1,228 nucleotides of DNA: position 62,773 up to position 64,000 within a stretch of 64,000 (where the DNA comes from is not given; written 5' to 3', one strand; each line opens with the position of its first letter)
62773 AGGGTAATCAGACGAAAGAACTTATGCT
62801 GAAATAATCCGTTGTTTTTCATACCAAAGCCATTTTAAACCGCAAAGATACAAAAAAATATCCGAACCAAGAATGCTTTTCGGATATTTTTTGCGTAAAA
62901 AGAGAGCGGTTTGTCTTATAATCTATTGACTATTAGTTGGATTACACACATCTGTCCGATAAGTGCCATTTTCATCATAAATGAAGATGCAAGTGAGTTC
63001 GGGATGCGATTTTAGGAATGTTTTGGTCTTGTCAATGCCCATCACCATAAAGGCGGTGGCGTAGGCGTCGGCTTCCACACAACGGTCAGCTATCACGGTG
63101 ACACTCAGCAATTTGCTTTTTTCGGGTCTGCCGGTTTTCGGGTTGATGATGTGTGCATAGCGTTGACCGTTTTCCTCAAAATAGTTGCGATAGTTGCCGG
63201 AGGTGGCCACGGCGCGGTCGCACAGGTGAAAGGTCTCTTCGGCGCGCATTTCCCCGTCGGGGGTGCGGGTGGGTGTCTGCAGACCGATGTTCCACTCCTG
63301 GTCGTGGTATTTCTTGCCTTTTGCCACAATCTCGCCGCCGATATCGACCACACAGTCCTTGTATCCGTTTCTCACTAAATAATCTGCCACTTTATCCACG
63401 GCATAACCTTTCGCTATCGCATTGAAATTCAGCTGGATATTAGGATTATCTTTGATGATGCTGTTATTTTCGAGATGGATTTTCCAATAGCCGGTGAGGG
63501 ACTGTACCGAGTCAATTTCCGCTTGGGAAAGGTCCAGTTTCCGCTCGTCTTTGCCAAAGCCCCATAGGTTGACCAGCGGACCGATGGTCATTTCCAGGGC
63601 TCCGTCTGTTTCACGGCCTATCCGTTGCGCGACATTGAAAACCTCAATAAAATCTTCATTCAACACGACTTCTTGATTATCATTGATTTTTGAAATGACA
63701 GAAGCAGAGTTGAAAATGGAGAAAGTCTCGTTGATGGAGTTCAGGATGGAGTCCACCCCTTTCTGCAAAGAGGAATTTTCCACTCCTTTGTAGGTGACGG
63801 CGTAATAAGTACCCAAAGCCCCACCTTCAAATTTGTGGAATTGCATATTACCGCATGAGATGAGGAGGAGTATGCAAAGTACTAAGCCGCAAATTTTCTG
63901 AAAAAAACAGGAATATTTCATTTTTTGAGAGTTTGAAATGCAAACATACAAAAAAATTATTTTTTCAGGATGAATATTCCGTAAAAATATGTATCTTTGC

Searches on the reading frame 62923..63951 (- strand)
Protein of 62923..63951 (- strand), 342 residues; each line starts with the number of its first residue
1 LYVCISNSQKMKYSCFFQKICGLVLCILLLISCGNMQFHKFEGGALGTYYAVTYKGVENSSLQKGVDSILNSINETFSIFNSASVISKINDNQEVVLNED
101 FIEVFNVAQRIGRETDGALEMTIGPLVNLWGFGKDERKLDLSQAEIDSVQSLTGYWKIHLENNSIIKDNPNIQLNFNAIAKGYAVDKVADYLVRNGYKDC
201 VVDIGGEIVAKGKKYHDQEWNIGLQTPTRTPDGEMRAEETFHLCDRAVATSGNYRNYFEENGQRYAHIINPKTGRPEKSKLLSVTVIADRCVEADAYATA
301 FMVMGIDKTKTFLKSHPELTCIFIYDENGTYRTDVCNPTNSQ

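Call 29: search_protein_families(library=pfam, proteins=[window:62923-63951:-], max_evalue=0.001)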
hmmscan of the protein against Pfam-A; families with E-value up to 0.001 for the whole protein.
window:62923-63951:- (342 aa): 1 family
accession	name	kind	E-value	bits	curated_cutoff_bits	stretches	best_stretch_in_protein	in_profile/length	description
PF02424.20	ApbE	-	6.8e-86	288.5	25.6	1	46-323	1-266/266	ApbE family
